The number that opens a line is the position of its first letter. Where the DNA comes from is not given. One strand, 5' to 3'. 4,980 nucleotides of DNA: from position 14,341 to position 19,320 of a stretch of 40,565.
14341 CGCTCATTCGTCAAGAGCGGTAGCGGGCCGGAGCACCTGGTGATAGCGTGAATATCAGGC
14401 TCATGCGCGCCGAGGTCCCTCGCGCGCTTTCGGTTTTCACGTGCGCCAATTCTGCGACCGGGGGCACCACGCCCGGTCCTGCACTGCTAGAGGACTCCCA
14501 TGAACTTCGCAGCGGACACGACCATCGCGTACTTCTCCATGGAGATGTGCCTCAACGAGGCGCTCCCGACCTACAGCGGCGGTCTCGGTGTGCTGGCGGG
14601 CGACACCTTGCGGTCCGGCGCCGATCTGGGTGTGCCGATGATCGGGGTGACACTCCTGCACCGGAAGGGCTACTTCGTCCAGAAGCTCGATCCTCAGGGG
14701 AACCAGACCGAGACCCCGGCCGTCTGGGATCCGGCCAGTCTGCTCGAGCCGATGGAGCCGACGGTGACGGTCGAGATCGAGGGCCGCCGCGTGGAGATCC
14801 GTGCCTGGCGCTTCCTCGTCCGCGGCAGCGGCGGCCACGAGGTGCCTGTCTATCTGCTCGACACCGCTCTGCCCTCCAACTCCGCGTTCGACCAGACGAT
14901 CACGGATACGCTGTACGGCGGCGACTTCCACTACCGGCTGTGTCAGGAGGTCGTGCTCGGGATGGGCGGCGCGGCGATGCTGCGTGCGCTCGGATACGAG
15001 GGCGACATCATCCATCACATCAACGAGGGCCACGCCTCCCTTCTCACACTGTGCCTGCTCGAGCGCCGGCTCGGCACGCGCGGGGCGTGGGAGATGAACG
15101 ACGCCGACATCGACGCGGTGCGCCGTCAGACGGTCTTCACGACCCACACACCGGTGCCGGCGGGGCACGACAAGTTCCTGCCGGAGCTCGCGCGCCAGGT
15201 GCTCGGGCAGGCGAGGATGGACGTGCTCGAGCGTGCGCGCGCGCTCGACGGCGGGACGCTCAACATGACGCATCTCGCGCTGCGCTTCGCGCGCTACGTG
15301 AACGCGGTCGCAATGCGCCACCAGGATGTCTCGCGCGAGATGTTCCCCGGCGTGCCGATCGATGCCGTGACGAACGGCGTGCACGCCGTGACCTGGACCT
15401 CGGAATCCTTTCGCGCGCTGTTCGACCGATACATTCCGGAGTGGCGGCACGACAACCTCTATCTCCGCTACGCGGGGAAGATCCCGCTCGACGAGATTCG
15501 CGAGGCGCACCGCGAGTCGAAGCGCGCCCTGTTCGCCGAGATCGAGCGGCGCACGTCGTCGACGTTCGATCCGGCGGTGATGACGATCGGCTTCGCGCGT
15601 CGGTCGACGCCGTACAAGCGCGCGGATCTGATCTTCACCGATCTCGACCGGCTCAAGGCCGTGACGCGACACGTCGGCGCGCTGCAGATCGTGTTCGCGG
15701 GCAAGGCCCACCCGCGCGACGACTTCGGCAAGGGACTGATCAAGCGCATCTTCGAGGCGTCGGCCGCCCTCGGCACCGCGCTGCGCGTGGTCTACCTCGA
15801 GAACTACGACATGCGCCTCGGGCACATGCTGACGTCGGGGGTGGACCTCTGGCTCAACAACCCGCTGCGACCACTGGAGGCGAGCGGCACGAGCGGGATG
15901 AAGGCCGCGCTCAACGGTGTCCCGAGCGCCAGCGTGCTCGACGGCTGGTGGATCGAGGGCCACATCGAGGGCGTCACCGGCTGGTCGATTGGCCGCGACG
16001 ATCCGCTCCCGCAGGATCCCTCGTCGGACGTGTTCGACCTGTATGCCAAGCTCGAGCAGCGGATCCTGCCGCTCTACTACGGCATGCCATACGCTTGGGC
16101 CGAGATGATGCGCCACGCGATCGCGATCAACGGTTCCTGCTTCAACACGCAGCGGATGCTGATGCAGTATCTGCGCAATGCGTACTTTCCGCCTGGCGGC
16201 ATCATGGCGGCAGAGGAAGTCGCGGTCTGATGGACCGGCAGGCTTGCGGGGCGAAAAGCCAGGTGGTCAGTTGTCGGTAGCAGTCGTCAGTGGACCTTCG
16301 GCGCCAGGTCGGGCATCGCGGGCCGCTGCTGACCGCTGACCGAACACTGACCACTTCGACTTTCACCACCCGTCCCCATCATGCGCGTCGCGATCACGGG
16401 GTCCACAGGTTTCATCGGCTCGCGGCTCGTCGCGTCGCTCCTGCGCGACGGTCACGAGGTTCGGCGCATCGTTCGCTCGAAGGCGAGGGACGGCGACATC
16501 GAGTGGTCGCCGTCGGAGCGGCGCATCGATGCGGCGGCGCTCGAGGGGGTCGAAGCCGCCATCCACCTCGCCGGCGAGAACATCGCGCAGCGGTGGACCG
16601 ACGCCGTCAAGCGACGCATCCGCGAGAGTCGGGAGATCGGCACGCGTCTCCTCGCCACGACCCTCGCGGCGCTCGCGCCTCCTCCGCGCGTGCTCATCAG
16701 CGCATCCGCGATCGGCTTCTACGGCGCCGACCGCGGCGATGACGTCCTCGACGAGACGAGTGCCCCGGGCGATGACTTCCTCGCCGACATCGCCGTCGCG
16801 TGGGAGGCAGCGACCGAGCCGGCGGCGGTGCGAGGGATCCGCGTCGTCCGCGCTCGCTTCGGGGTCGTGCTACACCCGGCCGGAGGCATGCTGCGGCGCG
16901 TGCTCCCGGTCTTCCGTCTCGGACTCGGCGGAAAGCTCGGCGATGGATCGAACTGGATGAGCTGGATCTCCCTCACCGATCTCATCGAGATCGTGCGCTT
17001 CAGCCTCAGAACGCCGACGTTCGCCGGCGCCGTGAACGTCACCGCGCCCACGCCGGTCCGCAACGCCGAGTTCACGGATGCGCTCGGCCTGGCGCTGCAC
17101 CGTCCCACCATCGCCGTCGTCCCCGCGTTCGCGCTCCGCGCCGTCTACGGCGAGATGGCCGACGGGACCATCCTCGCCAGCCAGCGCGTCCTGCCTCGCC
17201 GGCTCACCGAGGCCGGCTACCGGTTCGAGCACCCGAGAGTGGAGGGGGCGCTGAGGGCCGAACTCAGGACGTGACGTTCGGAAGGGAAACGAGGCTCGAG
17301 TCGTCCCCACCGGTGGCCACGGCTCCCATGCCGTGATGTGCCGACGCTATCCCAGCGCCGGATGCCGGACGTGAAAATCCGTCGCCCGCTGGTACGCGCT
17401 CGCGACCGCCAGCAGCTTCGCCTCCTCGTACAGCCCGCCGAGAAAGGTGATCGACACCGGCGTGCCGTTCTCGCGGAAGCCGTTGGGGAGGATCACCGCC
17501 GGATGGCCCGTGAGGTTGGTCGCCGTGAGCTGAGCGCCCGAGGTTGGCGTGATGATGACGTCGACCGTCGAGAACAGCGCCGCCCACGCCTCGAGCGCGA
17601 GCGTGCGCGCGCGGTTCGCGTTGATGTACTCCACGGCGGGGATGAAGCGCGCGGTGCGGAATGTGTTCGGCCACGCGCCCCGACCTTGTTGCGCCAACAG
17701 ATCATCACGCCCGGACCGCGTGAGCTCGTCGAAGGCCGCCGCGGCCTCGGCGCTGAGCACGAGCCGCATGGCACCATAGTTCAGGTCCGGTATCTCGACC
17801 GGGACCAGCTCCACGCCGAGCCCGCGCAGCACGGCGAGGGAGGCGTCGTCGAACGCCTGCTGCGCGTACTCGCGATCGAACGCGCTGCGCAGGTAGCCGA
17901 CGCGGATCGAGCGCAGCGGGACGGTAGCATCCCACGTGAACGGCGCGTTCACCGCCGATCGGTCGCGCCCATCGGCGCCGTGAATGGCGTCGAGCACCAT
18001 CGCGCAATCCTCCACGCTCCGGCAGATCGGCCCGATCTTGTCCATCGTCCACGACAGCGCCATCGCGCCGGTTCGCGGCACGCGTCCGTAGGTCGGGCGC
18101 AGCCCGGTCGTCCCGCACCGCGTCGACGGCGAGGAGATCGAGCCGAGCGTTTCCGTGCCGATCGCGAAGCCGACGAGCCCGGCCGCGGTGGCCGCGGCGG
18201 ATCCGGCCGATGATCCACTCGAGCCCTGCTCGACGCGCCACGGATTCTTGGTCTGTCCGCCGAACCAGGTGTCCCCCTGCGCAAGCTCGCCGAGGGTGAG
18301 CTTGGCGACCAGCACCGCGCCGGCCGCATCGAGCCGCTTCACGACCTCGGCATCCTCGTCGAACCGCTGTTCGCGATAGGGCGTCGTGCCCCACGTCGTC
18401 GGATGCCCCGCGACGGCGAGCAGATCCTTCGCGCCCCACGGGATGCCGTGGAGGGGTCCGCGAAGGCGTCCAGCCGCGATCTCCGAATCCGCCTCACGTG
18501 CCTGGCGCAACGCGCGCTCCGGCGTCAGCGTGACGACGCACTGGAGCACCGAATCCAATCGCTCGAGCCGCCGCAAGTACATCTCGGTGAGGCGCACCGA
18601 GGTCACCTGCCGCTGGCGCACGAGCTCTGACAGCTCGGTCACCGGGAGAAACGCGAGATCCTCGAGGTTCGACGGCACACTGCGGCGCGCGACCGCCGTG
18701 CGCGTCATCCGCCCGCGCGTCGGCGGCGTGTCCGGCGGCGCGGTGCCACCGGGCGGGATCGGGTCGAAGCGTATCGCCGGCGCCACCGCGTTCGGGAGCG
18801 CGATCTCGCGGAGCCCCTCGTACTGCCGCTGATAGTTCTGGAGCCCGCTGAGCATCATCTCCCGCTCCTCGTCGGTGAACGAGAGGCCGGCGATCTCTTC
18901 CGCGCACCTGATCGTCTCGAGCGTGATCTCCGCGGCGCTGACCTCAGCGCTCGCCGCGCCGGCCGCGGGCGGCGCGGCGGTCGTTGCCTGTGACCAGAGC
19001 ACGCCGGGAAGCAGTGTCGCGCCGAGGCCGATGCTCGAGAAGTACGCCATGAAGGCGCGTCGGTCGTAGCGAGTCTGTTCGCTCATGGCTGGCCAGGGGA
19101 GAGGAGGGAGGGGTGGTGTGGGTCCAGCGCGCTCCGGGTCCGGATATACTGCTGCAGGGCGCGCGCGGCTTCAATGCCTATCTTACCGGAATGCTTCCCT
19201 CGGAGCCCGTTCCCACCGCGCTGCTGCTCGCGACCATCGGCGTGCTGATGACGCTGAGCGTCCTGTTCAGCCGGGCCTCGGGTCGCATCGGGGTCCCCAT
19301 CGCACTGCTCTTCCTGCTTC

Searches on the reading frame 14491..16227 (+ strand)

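Call 19: search_protein_families(library=pfam, proteins=[window:14491-16227:+], max_evalue=0.00001)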
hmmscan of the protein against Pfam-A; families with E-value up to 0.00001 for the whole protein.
window:14491-16227:+ (579 aa): 1 family
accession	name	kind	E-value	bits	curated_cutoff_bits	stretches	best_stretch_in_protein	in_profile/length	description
PF00343.26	Phosphorylase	-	1.3e-23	83.6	27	1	231-489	297-583/713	Carbohydrate phosphorylase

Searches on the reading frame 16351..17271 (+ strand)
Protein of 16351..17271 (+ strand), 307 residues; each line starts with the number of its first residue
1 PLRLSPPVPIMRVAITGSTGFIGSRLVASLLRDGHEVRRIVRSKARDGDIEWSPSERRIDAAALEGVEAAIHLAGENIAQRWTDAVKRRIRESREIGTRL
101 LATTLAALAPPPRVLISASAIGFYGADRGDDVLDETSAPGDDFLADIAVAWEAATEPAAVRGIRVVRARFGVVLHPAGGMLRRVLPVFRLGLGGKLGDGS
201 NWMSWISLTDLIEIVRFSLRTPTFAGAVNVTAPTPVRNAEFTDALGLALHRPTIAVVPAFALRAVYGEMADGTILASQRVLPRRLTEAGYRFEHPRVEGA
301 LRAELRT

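Call 19: search_protein_families(library=pfam, proteins=[window:16351-17271:+], max_evalue=0.00001)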
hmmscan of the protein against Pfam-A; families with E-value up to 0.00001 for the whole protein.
window:16351-17271:+ (307 aa): 2 families
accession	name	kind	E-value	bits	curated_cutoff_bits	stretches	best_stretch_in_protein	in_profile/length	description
PF08338.16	DUF1731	-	5.6e-21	74.4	27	1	257-303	1-46/47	Domain of unknown function (DUF1731)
PF01370.27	Epimerase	-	1.7e-13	51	20.9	1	13-223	1-229/240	NAD dependent epimerase/dehydratase family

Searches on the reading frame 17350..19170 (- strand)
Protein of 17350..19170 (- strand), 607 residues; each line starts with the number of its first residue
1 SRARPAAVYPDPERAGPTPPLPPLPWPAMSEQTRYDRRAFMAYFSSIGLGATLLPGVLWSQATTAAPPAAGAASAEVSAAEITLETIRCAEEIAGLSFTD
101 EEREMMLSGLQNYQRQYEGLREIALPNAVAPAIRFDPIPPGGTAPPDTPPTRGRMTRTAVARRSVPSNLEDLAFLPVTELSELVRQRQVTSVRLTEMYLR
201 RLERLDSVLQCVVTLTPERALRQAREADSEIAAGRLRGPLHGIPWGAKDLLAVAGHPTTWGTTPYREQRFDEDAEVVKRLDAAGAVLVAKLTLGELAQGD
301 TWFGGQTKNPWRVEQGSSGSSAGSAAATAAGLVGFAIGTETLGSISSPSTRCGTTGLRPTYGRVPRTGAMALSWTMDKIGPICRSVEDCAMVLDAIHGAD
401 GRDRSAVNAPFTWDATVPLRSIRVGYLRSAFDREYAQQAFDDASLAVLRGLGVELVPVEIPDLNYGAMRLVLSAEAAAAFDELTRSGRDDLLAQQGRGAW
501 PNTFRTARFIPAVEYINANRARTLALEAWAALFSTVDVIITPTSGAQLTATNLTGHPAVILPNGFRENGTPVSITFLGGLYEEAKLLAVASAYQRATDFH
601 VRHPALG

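Call 19: search_protein_families(library=pfam, proteins=[window:17350-19170:-], max_evalue=0.00001)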
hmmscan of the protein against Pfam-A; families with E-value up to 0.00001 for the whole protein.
window:17350-19170:- (607 aa): 1 family
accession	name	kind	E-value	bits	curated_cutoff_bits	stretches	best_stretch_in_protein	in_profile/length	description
PF01425.27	Amidase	-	4.4e-81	273.6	27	1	194-546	2-379/445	Amidase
